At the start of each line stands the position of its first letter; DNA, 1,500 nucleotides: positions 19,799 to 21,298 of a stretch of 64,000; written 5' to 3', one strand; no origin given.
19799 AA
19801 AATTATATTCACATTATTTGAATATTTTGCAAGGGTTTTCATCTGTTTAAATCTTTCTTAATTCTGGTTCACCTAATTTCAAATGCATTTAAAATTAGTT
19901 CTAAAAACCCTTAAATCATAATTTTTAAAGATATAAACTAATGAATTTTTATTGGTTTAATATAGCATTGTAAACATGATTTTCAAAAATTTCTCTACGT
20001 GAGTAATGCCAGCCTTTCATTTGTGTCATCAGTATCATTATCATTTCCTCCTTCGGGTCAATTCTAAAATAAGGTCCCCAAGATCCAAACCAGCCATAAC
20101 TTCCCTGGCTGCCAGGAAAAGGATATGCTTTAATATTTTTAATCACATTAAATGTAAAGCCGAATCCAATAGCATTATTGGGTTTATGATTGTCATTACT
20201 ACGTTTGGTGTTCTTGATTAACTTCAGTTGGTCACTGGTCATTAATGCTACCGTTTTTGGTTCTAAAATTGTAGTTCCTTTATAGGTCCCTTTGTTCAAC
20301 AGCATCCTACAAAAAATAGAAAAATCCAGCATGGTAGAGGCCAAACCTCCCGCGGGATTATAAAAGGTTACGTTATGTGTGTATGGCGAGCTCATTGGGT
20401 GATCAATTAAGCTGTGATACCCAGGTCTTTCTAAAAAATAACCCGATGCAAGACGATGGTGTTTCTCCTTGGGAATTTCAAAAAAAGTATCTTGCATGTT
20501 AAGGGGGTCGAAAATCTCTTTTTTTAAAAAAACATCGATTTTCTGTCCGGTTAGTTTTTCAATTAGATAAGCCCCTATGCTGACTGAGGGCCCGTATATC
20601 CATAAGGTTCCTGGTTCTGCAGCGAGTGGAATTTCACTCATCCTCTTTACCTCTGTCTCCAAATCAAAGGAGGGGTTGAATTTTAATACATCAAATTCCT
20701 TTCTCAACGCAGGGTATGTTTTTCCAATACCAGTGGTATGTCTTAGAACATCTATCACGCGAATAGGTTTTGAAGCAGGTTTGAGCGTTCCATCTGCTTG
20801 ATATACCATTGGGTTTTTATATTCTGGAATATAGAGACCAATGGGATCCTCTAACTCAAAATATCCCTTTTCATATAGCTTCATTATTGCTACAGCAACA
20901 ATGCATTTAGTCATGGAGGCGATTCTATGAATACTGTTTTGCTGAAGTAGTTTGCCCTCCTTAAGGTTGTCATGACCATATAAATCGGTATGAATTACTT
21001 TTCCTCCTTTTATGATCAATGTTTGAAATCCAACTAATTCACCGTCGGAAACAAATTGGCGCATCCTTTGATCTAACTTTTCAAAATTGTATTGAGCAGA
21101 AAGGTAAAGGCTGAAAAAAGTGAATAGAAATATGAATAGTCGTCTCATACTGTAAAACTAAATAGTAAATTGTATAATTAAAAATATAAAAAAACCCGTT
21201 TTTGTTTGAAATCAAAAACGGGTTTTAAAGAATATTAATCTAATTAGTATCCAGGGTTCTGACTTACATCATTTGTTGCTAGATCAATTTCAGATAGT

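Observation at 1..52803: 53-kb sulfatase-dense PUL whose enzyme mix fits no single known substrate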

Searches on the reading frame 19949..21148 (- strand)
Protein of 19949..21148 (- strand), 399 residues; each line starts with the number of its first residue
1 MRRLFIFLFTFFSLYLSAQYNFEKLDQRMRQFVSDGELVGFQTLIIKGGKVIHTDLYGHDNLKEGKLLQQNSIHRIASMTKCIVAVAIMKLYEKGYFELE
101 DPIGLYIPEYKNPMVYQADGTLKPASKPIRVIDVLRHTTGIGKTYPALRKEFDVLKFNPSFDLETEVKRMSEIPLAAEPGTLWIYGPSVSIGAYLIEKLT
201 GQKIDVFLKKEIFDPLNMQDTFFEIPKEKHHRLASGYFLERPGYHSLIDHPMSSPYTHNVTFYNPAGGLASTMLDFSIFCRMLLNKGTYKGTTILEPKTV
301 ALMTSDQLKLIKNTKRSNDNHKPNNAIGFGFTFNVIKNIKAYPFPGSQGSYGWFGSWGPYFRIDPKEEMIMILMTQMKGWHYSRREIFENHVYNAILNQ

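Call 4: search_protein_families(library=pfam, proteins=[window:19949-21148:-], max_evalue=0.00001)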
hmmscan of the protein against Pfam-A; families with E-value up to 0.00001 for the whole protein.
window:19949-21148:- (399 aa): 1 family
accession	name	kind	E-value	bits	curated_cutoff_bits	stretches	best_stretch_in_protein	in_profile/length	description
PF00144.29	Beta-lactamase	-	1.7e-48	166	27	1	25-383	1-316/329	Beta-lactamase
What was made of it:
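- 19949..21148 (-): Beta-lactamase-fold serine hydrolase; likely an esterase. Pfam 1.7e-48 (call 4).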

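Call 46: search_protein_families(library=ncbifam, proteins=[window:19949-21148:-], max_evalue=0.00001)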
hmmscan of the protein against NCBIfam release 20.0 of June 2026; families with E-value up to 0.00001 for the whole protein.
window:19949-21148:- (399 aa): 5 families
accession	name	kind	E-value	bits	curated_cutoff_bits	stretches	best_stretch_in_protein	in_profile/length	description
NF052559.1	MthAcHydAcmB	equivalog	9.2e-33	113.5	550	1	36-377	22-369/391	methyl acetate hydrolase AcmB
NF002968.0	PRK03642.1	equivalog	3.6e-24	85.4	385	1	20-377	35-395/432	penicillin binding protein PBP4B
NF007943.0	PRK10662.1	equivalog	1e-14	53.9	266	1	25-312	37-299/380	D-alanyl-D-alanine-carboxypeptidase/endopeptidase AmpH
NF033085.1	bla_class_C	equivalog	3.7e-10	39.2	415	0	179-237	140-199/356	class C beta-lactamase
NF038269.1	lipase_LipE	equivalog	3.5e-06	26.4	750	0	76-242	90-241/407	lipase LipE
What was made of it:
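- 19949..21148 (-): NCBIfam best hit is methyl acetate hydrolase AcmB, 9e-33, below the cut-off (call 46).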
